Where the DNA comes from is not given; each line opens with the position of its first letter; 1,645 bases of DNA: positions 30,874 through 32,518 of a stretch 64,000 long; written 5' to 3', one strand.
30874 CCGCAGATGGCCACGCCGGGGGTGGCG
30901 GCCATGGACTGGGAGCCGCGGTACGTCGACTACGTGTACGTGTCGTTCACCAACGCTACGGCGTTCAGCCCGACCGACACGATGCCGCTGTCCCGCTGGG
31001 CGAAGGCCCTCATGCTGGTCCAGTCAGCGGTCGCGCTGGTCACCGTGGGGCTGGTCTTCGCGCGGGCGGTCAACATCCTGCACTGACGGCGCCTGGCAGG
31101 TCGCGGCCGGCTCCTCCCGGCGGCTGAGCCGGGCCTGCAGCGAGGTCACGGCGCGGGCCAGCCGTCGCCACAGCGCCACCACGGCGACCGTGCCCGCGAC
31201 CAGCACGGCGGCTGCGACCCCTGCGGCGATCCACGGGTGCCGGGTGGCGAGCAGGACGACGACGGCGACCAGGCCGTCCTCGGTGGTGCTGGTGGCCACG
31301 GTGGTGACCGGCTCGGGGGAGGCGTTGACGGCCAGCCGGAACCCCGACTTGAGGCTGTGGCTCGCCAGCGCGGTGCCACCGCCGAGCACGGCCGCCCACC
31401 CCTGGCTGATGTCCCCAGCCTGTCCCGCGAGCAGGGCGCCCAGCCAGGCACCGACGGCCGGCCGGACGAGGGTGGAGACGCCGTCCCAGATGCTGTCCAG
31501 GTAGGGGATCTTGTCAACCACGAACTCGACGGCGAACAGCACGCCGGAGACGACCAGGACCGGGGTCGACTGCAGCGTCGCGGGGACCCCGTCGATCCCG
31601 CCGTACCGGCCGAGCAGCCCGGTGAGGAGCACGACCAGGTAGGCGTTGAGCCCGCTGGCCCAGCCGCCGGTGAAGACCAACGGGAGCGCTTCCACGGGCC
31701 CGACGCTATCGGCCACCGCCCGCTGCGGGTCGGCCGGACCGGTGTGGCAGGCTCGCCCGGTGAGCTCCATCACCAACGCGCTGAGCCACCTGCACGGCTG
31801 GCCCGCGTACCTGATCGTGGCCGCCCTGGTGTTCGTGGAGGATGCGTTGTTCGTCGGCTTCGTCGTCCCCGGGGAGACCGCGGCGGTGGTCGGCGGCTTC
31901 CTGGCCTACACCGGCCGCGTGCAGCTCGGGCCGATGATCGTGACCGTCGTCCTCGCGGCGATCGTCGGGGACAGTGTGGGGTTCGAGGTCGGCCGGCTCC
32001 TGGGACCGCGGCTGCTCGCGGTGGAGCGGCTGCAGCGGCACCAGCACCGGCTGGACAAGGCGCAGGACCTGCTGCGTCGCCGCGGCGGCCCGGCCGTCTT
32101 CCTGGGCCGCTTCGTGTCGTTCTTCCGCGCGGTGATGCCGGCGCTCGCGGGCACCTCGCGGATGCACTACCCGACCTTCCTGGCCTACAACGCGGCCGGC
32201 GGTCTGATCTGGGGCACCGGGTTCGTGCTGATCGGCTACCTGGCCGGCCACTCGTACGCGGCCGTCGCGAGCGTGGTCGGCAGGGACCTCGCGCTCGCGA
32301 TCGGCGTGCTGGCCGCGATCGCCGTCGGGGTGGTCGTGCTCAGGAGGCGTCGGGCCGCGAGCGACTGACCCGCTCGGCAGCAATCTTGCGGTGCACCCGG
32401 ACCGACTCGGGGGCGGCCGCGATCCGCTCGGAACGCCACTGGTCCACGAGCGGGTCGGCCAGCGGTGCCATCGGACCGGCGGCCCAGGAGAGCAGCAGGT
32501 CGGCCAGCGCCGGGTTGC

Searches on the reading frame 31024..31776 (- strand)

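Call 73: search_protein_families(library=pfam, proteins=[window:31024-31776:-], max_evalue=0.00001)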
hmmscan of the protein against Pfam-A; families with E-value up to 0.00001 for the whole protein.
window:31024-31776:- (250 aa): 1 family
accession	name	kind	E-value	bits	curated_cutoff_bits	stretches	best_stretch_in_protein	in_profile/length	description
PF13548.11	DUF4126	-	9.6e-44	149.6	27.5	1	34-198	4-172/175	Domain of unknown function (DUF4126)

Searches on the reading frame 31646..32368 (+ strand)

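Call 73: search_protein_families(library=pfam, proteins=[window:31646-32368:+], max_evalue=0.00001)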
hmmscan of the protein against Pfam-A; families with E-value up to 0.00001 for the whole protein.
window:31646-32368:+ (240 aa): 1 family
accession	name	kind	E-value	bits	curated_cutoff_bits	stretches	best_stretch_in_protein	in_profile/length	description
PF09335.16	VTT_dom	-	4e-19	69.7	33.9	1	74-199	1-123/123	VTT domain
